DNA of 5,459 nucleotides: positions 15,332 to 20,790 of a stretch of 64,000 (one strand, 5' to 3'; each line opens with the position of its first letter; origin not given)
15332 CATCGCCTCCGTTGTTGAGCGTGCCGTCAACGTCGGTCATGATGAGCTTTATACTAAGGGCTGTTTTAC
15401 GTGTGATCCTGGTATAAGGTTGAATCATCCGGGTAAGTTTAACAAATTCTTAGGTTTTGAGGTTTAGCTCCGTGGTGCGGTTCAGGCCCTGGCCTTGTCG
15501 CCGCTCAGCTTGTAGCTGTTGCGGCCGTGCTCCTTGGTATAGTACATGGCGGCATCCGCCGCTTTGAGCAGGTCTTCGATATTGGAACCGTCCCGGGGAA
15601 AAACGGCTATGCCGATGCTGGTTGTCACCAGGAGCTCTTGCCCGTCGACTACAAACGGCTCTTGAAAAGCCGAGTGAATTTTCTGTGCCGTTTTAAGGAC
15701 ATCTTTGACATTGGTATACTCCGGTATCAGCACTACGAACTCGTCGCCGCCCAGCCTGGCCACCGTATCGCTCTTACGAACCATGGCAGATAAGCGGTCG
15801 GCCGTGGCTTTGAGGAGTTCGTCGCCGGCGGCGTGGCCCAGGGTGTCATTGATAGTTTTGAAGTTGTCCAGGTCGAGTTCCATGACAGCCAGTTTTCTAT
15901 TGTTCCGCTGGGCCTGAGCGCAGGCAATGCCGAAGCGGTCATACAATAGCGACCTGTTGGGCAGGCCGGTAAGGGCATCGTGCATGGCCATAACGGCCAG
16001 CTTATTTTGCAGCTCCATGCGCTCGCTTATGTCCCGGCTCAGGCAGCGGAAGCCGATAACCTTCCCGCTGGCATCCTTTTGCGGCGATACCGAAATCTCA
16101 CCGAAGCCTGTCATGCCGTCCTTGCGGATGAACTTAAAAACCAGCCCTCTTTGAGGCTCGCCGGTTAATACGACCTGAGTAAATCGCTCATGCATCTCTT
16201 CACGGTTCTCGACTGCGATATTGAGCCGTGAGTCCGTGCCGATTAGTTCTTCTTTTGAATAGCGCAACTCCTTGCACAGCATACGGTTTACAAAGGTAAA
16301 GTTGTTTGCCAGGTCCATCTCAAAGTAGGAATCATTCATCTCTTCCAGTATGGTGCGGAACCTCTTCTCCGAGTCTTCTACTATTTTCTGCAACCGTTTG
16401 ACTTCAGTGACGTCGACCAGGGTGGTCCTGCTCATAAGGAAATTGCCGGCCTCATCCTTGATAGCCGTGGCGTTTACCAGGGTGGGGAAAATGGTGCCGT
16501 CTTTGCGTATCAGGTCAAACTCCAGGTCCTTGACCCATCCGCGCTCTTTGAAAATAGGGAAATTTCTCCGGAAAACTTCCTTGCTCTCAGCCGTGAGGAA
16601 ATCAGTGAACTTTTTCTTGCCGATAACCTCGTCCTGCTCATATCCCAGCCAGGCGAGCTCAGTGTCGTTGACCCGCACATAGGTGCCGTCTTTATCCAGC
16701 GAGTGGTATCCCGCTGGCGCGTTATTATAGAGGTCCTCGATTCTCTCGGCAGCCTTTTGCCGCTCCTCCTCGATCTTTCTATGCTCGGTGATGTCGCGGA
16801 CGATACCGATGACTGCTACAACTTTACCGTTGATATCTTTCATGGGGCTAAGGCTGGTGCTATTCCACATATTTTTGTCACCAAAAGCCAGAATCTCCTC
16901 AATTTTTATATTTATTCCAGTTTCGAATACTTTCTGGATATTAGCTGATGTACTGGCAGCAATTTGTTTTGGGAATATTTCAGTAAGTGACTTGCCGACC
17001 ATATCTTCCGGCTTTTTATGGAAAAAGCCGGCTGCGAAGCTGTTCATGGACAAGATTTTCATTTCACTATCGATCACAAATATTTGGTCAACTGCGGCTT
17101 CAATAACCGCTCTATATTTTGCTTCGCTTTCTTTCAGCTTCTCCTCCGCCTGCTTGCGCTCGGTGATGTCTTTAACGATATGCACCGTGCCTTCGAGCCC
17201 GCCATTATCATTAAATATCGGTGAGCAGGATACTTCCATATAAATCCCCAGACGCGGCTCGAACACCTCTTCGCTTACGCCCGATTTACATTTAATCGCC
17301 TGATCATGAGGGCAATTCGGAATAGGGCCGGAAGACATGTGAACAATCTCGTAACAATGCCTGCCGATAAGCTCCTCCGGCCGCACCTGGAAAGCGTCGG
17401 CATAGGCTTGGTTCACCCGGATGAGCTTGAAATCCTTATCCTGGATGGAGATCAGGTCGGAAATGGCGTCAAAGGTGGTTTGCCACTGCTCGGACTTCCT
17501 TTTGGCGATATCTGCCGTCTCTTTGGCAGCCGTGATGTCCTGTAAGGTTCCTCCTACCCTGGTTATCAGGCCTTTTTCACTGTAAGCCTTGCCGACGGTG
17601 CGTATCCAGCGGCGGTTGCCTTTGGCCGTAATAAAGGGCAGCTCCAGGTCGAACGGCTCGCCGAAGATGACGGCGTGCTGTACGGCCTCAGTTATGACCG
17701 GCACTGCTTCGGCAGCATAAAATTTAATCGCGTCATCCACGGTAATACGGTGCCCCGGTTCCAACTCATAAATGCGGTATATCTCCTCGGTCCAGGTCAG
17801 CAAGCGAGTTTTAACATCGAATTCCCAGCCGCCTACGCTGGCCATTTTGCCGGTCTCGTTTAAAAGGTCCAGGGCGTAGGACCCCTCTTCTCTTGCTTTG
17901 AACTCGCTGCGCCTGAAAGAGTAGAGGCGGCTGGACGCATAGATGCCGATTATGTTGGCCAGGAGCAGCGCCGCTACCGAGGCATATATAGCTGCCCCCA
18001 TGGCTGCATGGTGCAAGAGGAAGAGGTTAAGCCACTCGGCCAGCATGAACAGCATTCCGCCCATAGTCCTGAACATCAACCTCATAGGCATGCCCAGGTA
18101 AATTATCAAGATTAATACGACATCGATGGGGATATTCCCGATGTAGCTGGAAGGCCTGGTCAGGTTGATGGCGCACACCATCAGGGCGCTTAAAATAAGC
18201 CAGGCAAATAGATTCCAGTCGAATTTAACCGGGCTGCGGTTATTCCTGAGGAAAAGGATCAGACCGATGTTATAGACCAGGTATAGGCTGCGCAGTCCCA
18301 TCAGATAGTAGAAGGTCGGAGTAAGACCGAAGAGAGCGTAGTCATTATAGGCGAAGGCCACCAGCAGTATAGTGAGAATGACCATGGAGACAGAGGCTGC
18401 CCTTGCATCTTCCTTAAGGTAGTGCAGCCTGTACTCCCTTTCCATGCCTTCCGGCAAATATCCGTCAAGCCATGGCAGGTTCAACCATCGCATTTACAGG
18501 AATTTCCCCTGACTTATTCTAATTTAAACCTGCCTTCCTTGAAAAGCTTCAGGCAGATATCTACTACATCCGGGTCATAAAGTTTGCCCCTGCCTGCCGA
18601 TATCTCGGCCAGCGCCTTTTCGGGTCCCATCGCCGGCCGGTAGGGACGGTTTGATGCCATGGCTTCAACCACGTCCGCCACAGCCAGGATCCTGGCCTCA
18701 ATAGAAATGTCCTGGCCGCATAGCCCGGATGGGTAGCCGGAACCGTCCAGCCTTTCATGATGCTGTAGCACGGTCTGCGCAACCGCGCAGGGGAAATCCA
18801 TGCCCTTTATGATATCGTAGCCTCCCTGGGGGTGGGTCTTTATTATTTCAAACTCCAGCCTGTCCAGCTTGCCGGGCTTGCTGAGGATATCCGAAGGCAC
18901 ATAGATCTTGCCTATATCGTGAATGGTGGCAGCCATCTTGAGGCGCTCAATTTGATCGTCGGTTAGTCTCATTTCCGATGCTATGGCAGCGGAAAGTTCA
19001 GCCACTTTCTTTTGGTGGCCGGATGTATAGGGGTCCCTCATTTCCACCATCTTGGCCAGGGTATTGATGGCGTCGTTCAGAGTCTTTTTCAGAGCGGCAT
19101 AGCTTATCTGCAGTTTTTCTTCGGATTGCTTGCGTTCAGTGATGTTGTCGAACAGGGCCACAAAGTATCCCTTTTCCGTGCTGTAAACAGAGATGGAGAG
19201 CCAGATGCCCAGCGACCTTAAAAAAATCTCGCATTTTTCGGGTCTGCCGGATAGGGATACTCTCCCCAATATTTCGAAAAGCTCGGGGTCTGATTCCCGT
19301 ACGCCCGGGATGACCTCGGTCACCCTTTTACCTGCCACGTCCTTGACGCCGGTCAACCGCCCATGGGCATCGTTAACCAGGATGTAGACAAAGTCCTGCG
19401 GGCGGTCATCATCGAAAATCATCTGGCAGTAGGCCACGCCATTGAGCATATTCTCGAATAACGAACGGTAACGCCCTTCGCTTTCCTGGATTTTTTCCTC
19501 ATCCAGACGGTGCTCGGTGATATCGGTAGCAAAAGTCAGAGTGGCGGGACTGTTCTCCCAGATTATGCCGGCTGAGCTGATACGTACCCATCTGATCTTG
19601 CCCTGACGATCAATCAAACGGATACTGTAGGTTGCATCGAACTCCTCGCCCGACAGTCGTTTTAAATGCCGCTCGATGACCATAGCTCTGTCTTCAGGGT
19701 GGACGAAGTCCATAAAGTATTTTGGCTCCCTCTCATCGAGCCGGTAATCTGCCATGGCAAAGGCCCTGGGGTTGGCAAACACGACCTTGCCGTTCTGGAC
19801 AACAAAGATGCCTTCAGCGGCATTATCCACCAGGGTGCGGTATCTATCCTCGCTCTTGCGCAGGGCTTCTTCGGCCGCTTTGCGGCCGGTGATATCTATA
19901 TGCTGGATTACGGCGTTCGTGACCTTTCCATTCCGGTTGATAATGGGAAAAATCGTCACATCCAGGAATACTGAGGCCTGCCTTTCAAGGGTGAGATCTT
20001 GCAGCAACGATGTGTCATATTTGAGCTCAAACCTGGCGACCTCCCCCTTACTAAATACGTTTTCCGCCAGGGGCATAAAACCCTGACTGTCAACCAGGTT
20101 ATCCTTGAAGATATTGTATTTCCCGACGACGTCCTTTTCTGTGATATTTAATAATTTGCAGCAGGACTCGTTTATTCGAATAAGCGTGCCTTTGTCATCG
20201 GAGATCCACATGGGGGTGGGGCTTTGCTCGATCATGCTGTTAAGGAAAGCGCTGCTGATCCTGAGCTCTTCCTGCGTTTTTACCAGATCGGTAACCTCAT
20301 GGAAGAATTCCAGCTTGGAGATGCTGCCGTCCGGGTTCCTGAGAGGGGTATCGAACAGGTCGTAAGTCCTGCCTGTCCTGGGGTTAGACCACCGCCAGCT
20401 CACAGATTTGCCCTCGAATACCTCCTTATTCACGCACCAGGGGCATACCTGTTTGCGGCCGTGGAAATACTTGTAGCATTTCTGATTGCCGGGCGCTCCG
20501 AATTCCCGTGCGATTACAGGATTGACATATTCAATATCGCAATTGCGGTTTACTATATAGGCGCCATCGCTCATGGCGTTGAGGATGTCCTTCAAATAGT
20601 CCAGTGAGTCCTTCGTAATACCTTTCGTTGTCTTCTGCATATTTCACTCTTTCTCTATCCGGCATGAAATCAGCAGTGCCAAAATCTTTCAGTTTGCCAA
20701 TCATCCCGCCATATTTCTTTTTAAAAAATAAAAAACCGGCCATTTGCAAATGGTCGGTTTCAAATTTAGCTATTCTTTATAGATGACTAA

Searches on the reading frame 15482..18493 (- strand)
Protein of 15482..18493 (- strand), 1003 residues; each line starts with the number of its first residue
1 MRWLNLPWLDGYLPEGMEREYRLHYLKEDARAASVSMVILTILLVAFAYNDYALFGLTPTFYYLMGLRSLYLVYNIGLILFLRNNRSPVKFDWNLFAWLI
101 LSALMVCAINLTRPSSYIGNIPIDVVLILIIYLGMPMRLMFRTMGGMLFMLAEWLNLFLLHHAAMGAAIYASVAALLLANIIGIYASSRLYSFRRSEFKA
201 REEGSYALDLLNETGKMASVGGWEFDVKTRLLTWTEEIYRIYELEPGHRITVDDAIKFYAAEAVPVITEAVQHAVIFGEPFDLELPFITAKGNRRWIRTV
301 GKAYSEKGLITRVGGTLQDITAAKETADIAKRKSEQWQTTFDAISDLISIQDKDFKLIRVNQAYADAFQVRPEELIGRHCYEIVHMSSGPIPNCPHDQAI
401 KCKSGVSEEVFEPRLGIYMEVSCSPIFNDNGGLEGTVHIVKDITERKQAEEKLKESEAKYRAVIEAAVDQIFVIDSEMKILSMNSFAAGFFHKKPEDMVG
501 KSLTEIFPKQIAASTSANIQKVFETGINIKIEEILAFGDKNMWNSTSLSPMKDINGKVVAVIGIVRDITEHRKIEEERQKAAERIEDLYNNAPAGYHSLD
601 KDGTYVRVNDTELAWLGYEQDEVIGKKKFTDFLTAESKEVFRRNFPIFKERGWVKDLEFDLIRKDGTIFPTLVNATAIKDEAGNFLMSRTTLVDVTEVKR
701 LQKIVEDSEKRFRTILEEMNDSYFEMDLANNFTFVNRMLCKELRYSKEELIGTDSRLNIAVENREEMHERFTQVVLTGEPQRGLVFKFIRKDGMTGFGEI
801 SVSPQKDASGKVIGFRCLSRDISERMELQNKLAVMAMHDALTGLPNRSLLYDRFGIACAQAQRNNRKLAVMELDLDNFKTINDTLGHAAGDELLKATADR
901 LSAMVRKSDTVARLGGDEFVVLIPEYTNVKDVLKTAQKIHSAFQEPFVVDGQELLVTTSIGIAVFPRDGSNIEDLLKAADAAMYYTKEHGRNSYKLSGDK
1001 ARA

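Call 6: search_protein_families(library=pfam, proteins=[window:15482-18493:-], max_evalue=0.01)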
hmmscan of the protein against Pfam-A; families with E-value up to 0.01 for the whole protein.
window:15482-18493:- (1003 aa): 10 families
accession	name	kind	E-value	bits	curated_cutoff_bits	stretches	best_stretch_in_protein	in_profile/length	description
PF08448.16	PAS_4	-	3.5e-54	182.2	23.1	4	466-572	3-109/110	PAS fold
PF13426.13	PAS_9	-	1.8e-52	176.3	27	4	595-697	3-103/103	PAS domain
PF00990.26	GGDEF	-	9.9e-52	175.4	23.8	1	836-992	1-160/161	Diguanylate cyclase, GGDEF domain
PF00989.32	PAS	-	6.6e-37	126.4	22.6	4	711-822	2-113/113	PAS fold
PF08447.18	PAS_3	-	1.7e-24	86.3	25.6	3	606-684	2-81/89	PAS fold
PF13188.13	PAS_8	-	2.5e-18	65.7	21.8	1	335-376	1-43/65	PAS domain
PF12860.13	PAS_7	-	3.1e-06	27.8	27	0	343-451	3-115/115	PAS fold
PF13596.12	PAS_10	-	8.8e-06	26.8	22.1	0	468-569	10-106/106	PAS domain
PF22335.1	Cas10-Cmr2_palm2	-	5.7e-05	23.7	27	1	899-993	41-131/133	Cas10/Cmr2, second palm domain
PF24820.1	Diguanyl_cycl_sensor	-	0.0014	19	28.1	0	463-505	1-43/109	Diguanylate cyclase-like sensor domain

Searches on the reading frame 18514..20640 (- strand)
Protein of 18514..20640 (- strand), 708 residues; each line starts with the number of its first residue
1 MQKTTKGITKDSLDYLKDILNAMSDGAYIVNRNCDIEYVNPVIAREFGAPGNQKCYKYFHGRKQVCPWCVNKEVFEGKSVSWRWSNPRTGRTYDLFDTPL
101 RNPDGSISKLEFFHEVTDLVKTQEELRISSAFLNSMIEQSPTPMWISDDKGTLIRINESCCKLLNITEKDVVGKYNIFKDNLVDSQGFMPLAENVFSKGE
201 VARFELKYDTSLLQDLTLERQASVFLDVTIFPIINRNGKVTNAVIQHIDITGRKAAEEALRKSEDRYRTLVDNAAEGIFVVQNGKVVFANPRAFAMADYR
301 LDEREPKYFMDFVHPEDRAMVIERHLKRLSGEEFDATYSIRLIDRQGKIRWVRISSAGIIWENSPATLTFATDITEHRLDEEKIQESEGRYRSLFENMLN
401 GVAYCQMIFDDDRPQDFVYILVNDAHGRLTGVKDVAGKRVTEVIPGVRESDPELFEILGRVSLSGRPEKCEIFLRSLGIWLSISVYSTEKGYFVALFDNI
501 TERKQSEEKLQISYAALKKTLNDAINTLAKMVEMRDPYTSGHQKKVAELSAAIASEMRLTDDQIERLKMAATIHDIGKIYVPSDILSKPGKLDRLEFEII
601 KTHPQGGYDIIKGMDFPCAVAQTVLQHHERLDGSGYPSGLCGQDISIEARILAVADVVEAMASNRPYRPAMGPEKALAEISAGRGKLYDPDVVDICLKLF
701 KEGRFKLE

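Call 6: search_protein_families(library=pfam, proteins=[window:18514-20640:-], max_evalue=0.01)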
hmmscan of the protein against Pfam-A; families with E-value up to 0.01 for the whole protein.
window:18514-20640:- (708 aa): 8 families
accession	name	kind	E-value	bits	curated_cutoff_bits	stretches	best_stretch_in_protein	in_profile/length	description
PF13487.12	HD_5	-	1.3e-42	145.9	27.2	1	527-692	2-170/170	HD domain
PF13188.13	PAS_8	-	1.6e-27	94.9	21.8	3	266-318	2-55/65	PAS domain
PF13426.13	PAS_9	-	4.1e-23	82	27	2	276-376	2-103/103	PAS domain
PF00989.32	PAS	-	1.5e-21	77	22.6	2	266-364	2-101/113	PAS fold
PF01966.28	HD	-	5.5e-20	72.2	22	1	541-661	3-116/116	HD domain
PF08447.18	PAS_3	-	3.4e-11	43.7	25.6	1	287-359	2-75/89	PAS fold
PF08448.16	PAS_4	-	1.7e-10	41.5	23.1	0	138-254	2-109/110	PAS fold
PF12860.13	PAS_7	-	0.0046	17.5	27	0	475-508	82-115/115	PAS fold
